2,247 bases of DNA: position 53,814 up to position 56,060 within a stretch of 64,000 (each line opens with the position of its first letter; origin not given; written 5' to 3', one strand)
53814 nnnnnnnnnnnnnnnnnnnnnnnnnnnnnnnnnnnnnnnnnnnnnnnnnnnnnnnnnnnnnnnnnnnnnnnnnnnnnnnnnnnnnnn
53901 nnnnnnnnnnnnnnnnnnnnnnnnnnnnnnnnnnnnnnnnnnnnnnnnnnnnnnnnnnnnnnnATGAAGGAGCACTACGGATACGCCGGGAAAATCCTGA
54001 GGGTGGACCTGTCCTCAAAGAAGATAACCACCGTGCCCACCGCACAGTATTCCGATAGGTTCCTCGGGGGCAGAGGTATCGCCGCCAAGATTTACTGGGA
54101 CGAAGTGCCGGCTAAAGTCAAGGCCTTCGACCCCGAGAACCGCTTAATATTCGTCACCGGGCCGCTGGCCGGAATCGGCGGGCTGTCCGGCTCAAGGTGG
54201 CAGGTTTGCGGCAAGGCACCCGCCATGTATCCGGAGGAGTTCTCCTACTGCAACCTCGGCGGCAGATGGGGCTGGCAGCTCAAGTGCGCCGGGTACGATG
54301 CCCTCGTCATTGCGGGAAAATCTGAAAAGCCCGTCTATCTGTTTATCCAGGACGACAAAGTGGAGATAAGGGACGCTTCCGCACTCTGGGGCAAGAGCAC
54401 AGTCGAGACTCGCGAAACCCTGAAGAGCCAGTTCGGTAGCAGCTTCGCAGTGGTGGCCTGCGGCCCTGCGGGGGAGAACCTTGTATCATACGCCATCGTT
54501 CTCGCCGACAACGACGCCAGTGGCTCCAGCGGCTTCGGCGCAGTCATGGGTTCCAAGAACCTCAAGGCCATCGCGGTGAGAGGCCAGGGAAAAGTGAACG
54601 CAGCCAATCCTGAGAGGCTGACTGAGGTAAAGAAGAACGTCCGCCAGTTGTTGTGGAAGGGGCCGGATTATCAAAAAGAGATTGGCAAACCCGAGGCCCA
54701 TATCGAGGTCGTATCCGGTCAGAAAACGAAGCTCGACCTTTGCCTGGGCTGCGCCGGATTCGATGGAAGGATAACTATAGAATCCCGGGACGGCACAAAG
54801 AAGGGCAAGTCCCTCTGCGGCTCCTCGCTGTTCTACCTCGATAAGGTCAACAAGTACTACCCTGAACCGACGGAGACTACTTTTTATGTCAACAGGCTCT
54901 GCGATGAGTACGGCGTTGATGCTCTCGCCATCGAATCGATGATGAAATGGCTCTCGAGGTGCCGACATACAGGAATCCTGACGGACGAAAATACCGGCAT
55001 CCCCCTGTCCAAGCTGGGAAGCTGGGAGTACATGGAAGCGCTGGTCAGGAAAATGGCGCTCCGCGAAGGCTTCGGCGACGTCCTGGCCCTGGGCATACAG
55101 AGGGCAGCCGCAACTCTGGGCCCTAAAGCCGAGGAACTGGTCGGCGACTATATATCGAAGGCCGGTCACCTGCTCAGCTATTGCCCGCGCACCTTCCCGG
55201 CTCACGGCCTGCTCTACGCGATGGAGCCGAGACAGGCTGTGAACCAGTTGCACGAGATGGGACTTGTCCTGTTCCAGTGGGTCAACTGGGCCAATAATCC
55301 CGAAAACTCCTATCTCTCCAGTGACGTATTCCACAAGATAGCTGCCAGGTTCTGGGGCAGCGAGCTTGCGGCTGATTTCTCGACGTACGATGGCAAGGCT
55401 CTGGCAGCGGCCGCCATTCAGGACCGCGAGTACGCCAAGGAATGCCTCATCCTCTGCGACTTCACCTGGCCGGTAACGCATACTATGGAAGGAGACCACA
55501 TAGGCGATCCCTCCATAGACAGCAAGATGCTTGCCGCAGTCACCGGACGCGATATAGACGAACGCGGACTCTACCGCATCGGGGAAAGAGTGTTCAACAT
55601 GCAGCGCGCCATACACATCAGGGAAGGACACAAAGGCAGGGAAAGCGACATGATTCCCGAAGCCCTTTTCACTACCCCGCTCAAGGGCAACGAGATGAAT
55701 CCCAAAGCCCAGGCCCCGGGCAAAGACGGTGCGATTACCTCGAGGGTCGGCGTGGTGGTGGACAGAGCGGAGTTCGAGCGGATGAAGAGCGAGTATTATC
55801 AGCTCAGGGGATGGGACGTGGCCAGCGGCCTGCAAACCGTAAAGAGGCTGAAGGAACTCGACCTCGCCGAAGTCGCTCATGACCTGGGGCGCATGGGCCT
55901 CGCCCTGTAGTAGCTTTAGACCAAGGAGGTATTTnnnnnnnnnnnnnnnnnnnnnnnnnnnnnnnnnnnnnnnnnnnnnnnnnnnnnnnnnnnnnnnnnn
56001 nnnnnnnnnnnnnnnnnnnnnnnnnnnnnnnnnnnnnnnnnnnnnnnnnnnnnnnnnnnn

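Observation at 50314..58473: Operon coupling a cytoplasmic Mo/W-bisPGD oxidoreductase and FeS subunit to an AOR and two family-III CoA-transferases; three AOR paralogs of about 650 aa in the window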

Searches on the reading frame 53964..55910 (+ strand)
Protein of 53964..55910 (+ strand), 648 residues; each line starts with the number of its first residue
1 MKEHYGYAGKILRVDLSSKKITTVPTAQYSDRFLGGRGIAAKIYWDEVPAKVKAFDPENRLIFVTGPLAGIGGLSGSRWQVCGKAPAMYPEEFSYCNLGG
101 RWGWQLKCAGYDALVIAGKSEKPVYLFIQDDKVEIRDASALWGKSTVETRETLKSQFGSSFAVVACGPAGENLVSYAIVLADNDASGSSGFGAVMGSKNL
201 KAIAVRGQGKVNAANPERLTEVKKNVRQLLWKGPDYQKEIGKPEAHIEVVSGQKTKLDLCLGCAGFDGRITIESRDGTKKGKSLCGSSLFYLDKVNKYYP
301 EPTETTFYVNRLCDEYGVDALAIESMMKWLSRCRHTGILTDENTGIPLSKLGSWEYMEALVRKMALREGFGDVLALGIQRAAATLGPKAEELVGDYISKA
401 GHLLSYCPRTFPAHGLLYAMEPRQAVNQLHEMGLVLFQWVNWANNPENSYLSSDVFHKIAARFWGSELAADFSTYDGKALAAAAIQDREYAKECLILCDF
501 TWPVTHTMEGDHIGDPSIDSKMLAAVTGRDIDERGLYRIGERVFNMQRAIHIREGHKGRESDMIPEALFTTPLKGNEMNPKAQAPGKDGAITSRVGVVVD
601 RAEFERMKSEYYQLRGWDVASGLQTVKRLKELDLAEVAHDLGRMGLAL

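Call 5: search_protein_families(library=pfam, proteins=[window:53964-55910:+])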
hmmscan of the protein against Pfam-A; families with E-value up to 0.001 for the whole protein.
window:53964-55910:+ (648 aa): 2 families
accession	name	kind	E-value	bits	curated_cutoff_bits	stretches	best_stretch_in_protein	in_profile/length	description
PF02730.20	AFOR_N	-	8.7e-69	231.7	29.8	1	9-207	1-198/199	Aldehyde ferredoxin oxidoreductase, N-terminal domain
PF01314.23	AFOR_C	-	9.6e-53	180.1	27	1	304-634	113-385/385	Aldehyde ferredoxin oxidoreductase, domains 2 & 3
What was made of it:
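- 53964..55910 (+): AOR3: Cys-type member of a Chloroflexota-specific clade of the AOR/WOR family. Cys285 is the predicted metal ligand. Asp replaces the third [4Fe-4S] Cys. AFOR_N and AFOR_C domains (call 5).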

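Call 6: search_protein_families(library=ncbifam, proteins=[window:53964-55910:+])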
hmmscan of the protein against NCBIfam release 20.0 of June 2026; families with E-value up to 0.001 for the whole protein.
window:53964-55910:+ (648 aa): 2 families
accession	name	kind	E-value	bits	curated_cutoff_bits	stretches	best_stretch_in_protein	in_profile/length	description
NF007354.0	PRK09849.1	equivalog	2.8e-91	307.2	868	2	2-226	3-226/703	aldehyde ferredoxin oxidoreductase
NF040818.1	GAPOR_Arch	equivalog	5.8e-05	21.6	1300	1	49-135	42-125/654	glyceraldehyde-3-phosphate:ferredoxin oxidoreductase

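Call 10: search_solved_structures(query=window:53964-55910:+, max_evalue=0.00001, show_alignments=3)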
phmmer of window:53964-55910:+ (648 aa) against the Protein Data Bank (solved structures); distinct sequences matched with E-value up to 0.00001: 9.
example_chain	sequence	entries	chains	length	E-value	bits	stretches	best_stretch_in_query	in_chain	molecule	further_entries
9mqx_D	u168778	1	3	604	6.3e-65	223.1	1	5-231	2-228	Aldehyde:ferredoxin oxidoreductase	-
1aor_A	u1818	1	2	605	3.2e-63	217.5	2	5-225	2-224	ALDEHYDE FERREDOXIN OXIDOREDUCTASE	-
1b25_A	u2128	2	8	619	5.6e-59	203.5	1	5-236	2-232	PROTEIN (FORMALDEHYDE FERREDOXIN OXIDOREDUCTASE) | FORMALDEHYDE FERREDOXIN OXIDOREDUCTASE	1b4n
9g7j_A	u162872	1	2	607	4.4e-58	200.6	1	5-223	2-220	Aldehyde ferredoxin oxidoreductase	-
8c0z_A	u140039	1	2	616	8.8e-55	189.6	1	6-212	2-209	Aldehyde:ferredoxin oxidoreductase,tungsten-containing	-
4z3w_A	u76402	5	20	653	1.3e-51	179.2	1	5-219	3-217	Benzoyl-CoA reductase, putative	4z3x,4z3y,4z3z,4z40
9q1t_A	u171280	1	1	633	8.6e-40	140.1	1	3-210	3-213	Tungsten-dependent aldehyde oxidoreductase WOR83 from Haloferax volcanii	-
6x1o_A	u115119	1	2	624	1.4e-39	139.4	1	5-213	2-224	Formaldehyde:ferredoxin oxidoreductase wor5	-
6x6u_A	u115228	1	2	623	1.4e-39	139.4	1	5-213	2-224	Formaldehyde:ferredoxin oxidoreductase wor5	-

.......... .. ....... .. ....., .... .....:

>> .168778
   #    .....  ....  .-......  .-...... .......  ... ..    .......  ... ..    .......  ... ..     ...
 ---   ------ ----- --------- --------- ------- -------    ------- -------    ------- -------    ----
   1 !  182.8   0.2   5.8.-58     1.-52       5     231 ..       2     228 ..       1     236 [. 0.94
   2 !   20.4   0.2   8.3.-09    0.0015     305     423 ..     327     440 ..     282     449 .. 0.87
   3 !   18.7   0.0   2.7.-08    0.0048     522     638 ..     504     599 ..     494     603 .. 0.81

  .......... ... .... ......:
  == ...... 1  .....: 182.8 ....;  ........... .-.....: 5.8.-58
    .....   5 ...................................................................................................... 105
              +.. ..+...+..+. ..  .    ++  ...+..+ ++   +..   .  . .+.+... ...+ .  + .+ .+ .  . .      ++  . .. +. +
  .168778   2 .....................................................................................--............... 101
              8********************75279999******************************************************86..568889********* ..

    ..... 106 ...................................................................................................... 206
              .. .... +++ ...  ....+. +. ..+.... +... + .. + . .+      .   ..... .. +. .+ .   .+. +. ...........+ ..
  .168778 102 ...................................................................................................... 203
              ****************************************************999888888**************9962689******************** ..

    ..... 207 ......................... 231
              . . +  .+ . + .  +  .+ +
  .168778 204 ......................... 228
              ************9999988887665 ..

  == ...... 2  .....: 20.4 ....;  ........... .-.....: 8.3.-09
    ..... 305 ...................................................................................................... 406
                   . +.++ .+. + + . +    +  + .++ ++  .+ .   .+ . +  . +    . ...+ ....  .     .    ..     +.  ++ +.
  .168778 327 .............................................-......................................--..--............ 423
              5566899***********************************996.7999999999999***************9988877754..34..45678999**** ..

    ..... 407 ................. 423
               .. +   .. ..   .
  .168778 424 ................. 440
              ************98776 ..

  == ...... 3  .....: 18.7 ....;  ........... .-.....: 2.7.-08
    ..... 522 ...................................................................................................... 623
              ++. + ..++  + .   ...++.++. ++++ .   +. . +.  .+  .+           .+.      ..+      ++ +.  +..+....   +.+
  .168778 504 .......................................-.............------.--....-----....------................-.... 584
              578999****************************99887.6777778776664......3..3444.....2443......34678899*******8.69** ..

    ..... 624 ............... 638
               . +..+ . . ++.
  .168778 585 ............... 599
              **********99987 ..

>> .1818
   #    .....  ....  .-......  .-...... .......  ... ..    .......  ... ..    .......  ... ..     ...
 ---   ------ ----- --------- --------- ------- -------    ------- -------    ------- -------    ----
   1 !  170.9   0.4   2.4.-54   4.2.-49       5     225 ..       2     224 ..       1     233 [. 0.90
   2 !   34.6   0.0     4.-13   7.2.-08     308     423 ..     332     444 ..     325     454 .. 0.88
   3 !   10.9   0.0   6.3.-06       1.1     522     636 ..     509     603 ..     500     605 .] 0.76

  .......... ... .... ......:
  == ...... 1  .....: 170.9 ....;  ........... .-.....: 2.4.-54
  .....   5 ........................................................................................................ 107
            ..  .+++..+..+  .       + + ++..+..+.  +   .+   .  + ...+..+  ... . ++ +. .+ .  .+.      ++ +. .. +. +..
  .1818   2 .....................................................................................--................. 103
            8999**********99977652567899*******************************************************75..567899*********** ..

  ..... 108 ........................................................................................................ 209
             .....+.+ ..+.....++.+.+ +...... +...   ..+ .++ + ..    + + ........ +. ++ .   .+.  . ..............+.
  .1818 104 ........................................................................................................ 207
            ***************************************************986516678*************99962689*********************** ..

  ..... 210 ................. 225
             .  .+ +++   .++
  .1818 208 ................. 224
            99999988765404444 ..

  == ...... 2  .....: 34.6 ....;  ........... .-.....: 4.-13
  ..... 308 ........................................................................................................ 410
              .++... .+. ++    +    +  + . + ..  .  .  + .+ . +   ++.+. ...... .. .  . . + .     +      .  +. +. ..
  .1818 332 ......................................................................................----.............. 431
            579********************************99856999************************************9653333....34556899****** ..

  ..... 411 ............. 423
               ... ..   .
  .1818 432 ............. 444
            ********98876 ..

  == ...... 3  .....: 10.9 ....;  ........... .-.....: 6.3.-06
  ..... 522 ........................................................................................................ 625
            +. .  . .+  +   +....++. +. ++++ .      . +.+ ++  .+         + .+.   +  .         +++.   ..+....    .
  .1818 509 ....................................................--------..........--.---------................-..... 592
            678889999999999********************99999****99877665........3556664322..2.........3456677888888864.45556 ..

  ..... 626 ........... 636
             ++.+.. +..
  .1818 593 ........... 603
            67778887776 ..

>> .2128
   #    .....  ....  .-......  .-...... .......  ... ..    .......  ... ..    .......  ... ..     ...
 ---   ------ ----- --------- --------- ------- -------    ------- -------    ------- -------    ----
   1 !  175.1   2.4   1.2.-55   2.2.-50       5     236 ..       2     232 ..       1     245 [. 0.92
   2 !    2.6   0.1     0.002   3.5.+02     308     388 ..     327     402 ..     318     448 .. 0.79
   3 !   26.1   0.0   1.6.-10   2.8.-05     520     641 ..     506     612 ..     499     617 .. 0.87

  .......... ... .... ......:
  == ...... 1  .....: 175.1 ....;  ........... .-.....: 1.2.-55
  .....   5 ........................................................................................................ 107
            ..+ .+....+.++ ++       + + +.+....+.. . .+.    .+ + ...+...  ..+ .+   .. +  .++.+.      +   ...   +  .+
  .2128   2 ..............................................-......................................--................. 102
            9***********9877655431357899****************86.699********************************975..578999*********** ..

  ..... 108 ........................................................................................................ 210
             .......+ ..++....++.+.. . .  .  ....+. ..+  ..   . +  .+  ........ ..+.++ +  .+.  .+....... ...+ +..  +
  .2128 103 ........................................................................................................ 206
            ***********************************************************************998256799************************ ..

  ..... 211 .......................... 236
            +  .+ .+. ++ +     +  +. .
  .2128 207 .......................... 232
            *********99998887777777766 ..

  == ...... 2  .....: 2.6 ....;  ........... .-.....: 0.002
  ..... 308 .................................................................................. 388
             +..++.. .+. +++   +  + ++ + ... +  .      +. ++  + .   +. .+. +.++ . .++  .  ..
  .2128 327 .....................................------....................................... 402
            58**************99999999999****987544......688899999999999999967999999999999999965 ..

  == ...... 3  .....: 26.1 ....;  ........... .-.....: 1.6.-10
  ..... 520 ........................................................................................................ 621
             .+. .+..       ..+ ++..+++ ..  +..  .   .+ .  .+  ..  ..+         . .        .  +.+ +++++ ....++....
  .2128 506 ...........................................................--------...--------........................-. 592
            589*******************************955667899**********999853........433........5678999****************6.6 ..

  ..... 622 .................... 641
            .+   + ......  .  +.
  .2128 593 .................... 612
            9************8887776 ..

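Call 17: find_encoding_contigs(protein=window:53964-55910:+, flank=10000, max_places=4)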
Protein window:53964-55910:+ (648 aa): no gene with exactly this product is on record in the collection.
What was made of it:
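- Tried and rejected: Not on record (call 17).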

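Call 27: find_homologous_proteins(query=window:53964-55910:+, max_evalue=1e-20)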
Query window:53964-55910:+ (648 aa): 7583 proteins with E <= 1e-20 among 8000 candidates; the best 120 are listed.
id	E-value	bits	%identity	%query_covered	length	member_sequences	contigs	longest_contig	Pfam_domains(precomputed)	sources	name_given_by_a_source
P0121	0.0e+0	1372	91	100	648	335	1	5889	PF02730.21,PF01314.24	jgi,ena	jgi:aldehyde:ferredoxin oxidoreductase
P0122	0.0e+0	1329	87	100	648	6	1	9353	PF02730.21,PF01314.24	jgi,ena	-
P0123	0.0e+0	1254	83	100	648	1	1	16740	PF02730.21,PF01314.24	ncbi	-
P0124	0.0e+0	1240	82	100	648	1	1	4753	PF02730.21,PF01314.24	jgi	jgi:aldehyde:ferredoxin oxidoreductase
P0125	0.0e+0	1220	81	100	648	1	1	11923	PF02730.21,PF01314.24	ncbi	ncbi:aldehyde ferredoxin oxidoreductase N-terminal domain-containing protein [Chloroflexota bacteriu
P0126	0.0e+0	1218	81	100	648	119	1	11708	PF02730.21,PF01314.24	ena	-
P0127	0.0e+0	1210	80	100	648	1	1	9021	PF02730.21,PF01314.24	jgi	jgi:aldehyde:ferredoxin oxidoreductase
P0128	0.0e+0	1208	79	100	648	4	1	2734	PF02730.21,PF01314.24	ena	-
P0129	0.0e+0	1203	79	100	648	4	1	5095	PF02730.21,PF01314.24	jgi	-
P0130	0.0e+0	1201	79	100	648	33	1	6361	PF02730.21,PF01314.24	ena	-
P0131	0.0e+0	1200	79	99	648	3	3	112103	PF02730.21,PF01314.24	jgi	-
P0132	0.0e+0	1130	75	100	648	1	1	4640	PF02730.21,PF01314.24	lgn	-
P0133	0.0e+0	1052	81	87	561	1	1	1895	PF02730.21,PF01314.24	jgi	jgi:aldehyde:ferredoxin oxidoreductase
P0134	0.0e+0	1031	69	96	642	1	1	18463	PF02730.21,PF01314.24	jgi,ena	-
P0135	0.0e+0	1022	67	100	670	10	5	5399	PF02730.21,PF01314.24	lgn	-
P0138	5.2e-296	1002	65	98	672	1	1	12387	PF02730.21,PF01314.24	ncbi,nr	ncbi:MAG: hypothetical protein IBX68_05895 [Dehalococcoidia bacterium]|nr:hypothetical protein [Deha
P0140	2.1e-286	970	63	100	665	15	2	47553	PF02730.21,PF01314.24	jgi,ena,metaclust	metaclust:\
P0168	9.4e-248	842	58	100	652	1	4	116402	PF02730.21,PF01314.24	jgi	jgi:aldehyde:ferredoxin oxidoreductase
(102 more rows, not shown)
